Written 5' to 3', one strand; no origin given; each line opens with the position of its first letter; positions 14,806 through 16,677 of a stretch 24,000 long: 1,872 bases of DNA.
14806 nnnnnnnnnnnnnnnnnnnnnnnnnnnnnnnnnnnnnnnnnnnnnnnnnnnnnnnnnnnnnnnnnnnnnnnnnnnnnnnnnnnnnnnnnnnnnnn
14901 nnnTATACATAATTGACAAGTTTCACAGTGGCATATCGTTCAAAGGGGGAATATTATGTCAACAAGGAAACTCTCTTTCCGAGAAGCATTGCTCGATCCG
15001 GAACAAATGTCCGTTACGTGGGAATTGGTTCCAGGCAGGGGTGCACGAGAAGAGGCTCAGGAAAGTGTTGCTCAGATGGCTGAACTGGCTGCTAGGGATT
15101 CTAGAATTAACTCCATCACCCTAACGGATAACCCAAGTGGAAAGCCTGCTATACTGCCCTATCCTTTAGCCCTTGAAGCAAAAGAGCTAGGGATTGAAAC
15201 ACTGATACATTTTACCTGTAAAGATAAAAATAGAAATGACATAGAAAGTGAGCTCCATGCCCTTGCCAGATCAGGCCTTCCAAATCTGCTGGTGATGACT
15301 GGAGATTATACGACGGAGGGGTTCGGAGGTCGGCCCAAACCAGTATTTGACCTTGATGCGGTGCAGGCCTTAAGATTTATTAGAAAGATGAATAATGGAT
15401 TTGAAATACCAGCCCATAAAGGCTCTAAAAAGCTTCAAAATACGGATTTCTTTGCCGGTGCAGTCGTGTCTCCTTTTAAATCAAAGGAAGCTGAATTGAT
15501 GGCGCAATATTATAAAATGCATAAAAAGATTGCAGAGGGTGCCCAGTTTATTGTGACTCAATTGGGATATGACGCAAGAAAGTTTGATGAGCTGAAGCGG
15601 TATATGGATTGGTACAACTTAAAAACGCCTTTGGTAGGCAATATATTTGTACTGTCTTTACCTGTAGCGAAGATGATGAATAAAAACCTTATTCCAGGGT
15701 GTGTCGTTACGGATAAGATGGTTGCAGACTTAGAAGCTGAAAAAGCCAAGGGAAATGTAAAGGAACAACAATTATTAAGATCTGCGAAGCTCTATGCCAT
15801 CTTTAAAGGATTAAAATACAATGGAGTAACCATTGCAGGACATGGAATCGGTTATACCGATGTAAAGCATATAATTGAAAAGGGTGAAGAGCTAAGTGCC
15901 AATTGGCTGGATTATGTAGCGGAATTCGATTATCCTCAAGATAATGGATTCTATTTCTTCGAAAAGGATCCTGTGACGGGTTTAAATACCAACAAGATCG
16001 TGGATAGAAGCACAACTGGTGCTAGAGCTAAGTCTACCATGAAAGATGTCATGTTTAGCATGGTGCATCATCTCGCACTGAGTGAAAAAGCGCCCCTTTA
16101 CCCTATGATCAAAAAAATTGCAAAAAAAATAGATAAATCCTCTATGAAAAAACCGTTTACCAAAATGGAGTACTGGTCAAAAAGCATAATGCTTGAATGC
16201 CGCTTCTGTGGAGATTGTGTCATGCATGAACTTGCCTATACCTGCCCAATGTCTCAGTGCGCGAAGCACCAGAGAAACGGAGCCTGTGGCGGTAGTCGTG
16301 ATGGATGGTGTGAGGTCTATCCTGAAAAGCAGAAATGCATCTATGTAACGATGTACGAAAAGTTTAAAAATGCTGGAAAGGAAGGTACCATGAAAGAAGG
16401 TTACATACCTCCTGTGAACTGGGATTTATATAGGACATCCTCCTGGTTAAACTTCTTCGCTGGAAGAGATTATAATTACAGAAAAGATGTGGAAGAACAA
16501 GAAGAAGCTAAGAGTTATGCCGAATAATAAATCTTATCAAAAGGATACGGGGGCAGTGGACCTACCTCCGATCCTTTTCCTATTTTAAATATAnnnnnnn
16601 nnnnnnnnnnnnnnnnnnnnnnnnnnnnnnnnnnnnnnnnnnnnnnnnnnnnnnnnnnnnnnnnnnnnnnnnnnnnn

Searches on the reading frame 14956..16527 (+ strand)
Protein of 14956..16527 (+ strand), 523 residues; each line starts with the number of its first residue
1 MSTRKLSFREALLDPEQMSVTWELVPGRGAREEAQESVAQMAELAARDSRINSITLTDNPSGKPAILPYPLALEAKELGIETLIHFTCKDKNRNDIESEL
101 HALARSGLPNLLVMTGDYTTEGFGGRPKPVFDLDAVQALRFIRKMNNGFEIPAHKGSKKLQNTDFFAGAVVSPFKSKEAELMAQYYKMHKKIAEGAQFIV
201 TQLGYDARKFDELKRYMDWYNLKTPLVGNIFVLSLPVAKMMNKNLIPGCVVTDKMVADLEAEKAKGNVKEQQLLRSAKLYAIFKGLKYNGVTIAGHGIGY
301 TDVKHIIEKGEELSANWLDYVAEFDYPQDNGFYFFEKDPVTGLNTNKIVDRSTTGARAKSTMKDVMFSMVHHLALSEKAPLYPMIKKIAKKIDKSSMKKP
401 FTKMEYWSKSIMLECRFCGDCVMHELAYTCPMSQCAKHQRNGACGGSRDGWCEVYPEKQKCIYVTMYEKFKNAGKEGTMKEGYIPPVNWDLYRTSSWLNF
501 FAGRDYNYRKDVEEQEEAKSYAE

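Call 3: search_protein_families(library=pfam, proteins=[window:14956-16527:+])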
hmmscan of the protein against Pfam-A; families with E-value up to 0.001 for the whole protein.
window:14956-16527:+ (523 aa): 2 families
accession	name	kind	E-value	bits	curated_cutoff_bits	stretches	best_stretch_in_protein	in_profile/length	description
PF12225.13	DUF5981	-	1.1e-25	89.6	23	1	397-489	4-94/95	Methylene-tetrahydrofolate reductase C terminal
PF02219.23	MTHFR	-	8.5e-17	61.9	24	1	13-263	6-239/287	Methylenetetrahydrofolate reductase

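Call 28: search_protein_families(library=ncbifam, proteins=[window:14956-16527:+], max_evalue=0.01)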
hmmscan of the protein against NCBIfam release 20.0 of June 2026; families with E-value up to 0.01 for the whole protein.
window:14956-16527:+ (523 aa): 4 families
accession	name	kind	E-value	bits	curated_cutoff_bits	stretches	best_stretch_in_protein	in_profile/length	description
NF006396.0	PRK08645.1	equivalog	1.9e-33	115.5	453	1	18-273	323-566/611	bifunctional homocysteine S-methyltransferase/methylenetetrahydrofolate reductase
TIGR00676.1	fadh2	equivalog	2.9e-12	46.5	293.7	1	37-235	17-199/275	methylenetetrahydrofolate reductase [NAD(P)H]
TIGR00677.1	fadh2_euk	equivalog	8e-12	45.1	310.05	1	41-231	22-197/281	methylenetetrahydrofolate reductase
TIGR00559.1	pdxJ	equivalog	0.0085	15.7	192.75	0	255-310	154-206/239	pyridoxine 5'-phosphate synthase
